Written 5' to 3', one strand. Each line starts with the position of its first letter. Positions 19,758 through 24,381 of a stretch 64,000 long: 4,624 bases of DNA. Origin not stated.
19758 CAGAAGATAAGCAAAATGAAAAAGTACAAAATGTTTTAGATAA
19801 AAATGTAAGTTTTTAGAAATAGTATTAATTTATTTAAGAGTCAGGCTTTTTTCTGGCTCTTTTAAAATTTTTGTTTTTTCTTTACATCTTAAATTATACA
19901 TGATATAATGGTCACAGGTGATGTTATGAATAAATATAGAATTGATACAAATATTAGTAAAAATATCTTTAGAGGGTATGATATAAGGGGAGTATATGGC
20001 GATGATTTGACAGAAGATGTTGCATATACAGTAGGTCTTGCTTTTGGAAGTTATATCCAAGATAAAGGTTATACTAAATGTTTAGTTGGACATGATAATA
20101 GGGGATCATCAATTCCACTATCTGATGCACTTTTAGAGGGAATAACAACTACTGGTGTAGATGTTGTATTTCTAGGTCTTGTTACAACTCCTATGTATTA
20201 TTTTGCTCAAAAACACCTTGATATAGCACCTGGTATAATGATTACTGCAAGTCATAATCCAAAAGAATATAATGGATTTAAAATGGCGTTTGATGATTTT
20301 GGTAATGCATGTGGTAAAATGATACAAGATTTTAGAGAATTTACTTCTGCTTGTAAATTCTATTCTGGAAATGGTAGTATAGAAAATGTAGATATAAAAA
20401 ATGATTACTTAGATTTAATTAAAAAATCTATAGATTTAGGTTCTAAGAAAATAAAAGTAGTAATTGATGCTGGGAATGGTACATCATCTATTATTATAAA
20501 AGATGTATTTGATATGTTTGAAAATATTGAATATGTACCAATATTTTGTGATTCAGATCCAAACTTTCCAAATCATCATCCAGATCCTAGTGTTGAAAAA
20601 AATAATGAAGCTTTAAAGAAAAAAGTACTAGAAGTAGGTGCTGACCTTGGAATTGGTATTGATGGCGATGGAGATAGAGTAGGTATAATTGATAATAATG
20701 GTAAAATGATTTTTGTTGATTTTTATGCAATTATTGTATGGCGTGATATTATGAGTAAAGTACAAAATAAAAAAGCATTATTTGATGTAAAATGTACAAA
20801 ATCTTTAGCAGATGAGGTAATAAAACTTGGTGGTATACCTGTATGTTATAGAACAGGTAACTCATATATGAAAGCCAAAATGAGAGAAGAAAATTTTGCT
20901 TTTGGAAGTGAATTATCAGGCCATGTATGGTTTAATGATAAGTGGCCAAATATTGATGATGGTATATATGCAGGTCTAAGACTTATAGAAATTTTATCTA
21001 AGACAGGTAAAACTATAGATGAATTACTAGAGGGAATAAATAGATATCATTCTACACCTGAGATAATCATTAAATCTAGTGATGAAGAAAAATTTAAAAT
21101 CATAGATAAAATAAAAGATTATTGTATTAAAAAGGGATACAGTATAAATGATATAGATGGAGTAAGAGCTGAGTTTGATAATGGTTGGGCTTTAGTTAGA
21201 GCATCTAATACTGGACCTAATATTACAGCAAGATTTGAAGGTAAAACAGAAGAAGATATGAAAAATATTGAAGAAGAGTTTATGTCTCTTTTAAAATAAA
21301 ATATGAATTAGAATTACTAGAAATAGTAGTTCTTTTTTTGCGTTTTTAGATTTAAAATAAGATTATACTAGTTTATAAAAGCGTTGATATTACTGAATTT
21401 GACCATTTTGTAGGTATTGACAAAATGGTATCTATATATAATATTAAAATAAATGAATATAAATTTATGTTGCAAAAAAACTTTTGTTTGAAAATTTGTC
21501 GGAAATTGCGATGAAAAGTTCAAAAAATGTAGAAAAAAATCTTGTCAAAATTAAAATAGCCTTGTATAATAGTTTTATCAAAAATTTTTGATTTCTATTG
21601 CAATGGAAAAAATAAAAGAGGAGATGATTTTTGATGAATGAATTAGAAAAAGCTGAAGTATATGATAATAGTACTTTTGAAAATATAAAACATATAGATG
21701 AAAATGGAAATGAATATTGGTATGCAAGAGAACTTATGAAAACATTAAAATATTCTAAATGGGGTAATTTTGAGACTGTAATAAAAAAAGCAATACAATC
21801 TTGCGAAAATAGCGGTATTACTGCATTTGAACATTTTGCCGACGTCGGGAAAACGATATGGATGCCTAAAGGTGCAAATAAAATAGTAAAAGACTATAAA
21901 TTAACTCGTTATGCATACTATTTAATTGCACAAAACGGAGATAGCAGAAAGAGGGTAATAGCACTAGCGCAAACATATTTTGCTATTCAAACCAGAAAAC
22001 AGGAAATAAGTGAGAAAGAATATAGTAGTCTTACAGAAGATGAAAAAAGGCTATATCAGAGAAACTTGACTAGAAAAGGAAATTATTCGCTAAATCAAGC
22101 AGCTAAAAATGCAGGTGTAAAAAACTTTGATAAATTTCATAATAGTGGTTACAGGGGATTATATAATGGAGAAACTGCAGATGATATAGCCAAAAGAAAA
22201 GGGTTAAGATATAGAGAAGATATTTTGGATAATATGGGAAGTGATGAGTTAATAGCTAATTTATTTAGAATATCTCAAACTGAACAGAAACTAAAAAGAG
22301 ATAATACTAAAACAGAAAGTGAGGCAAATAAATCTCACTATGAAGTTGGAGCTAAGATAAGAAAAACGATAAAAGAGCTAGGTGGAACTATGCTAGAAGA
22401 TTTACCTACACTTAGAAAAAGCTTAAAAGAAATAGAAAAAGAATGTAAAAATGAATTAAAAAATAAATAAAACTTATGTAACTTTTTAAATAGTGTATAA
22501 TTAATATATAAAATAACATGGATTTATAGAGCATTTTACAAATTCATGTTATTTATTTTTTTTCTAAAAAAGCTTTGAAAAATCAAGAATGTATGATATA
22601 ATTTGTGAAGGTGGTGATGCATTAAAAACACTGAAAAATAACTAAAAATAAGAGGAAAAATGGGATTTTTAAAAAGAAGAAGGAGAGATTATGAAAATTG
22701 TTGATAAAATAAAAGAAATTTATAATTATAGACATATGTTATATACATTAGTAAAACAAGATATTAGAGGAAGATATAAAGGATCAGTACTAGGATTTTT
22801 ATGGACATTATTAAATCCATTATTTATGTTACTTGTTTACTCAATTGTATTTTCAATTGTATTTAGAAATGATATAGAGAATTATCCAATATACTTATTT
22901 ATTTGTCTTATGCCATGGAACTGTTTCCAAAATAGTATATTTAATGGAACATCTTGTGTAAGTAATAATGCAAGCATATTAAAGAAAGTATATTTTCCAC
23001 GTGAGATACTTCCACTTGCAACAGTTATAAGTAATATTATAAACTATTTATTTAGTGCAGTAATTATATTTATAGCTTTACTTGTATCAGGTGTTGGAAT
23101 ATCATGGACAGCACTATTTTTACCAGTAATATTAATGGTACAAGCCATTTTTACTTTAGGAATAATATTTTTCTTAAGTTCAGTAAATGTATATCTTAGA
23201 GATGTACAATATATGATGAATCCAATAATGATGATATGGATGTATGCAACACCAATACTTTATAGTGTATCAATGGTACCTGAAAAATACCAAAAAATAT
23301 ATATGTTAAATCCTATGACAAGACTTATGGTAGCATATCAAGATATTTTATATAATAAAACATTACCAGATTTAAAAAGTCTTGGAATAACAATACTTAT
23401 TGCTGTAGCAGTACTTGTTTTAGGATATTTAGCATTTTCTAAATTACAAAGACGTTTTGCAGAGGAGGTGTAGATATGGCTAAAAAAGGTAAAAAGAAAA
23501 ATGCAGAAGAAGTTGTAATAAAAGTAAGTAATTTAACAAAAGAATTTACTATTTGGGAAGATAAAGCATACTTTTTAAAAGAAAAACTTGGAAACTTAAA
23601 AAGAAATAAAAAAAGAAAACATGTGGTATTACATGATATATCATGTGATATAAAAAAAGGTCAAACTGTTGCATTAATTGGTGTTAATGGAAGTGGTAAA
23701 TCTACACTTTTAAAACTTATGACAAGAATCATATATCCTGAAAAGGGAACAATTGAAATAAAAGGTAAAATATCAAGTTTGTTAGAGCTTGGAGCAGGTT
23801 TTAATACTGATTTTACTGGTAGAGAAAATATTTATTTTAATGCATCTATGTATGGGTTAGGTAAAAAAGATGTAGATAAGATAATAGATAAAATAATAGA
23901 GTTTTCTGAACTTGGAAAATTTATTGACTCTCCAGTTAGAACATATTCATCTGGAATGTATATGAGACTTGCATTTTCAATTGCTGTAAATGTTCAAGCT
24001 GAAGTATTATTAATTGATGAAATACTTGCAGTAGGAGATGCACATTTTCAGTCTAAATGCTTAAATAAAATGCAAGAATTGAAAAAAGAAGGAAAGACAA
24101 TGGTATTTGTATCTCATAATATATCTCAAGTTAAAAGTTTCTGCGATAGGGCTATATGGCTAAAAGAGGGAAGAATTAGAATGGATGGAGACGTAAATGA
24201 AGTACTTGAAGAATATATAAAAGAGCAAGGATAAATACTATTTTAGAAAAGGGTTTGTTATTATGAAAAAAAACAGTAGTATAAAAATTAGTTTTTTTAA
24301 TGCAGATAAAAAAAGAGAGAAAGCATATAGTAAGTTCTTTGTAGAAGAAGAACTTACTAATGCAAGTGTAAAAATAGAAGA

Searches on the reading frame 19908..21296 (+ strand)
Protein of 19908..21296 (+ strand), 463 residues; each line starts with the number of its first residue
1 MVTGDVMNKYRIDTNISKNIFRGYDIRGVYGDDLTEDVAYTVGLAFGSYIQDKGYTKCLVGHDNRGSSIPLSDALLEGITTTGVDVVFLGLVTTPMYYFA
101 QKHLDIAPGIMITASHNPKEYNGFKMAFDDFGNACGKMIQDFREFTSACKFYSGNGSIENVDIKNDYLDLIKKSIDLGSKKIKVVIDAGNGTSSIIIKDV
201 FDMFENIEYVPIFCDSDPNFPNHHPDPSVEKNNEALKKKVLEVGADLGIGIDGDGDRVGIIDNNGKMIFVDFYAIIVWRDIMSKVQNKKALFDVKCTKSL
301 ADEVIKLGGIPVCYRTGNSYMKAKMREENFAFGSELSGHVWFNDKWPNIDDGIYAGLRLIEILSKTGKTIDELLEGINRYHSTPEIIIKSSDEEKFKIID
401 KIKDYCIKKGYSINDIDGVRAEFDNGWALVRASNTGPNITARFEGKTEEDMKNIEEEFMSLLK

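Call 40: search_protein_families(library=pfam, proteins=[window:19908-21296:+], max_evalue=0.00001)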
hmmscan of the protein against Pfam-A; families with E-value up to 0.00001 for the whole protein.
window:19908-21296:+ (463 aa): 4 families
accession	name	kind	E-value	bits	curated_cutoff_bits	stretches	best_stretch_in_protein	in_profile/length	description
PF02878.22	PGM_PMM_I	-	5.4e-34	117.3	22.5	1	19-129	2-114/138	Phosphoglucomutase/phosphomannomutase, alpha/beta/alpha domain I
PF02879.22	PGM_PMM_II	-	6.8e-22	78.4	29.3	1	166-265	2-103/103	Phosphoglucomutase/phosphomannomutase, alpha/beta/alpha domain II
PF02880.22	PGM_PMM_III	-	4.1e-19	69.3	20.7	1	271-380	3-115/115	Phosphoglucomutase/phosphomannomutase, alpha/beta/alpha domain III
PF00408.26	PGM_PMM_IV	-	9.8e-10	38.8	23.1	1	393-459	9-66/68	Phosphoglucomutase/phosphomannomutase, C-terminal domain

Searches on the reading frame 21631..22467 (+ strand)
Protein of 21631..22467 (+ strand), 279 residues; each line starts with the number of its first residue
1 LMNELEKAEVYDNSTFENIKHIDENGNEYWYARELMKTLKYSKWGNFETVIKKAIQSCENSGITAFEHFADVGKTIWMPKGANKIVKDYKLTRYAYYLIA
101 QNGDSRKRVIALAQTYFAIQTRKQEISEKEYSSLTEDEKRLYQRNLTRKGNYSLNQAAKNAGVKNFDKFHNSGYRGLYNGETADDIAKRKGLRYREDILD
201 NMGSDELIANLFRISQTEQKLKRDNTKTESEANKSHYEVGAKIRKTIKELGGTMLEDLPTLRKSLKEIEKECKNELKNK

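Call 40: search_protein_families(library=pfam, proteins=[window:21631-22467:+], max_evalue=0.00001)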
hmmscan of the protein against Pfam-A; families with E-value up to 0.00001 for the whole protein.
window:21631-22467:+ (279 aa): 1 family
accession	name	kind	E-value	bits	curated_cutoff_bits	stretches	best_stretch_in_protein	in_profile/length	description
PF02498.22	Bro-N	-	8.3e-09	36.4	25.6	1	18-113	1-88/96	BRO family, N-terminal domain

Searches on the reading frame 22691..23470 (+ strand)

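Call 40: search_protein_families(library=pfam, proteins=[window:22691-23470:+], max_evalue=0.00001)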
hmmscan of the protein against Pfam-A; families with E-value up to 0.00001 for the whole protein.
window:22691-23470:+ (260 aa): 1 family
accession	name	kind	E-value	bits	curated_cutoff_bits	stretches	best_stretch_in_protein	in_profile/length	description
PF01061.29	ABC2_membrane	-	8.9e-18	65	26.9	1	17-220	3-210/211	ABC-2 type transporter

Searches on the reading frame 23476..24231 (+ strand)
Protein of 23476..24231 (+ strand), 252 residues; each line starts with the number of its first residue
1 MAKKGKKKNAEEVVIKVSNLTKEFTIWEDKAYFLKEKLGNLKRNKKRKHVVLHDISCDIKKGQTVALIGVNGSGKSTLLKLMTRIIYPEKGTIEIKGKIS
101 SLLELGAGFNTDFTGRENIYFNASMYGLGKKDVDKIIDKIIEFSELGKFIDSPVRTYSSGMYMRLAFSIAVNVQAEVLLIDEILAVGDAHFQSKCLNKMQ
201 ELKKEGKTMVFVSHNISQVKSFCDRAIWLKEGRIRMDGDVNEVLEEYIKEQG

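Call 40: search_protein_families(library=pfam, proteins=[window:23476-24231:+], max_evalue=0.00001)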
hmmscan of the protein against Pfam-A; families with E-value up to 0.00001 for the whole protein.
window:23476-24231:+ (252 aa): 1 family
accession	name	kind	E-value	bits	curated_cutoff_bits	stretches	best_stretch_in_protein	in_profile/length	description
PF00005.33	ABC_tran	-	7.8e-21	75.6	25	1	52-183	1-135/137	ABC transporter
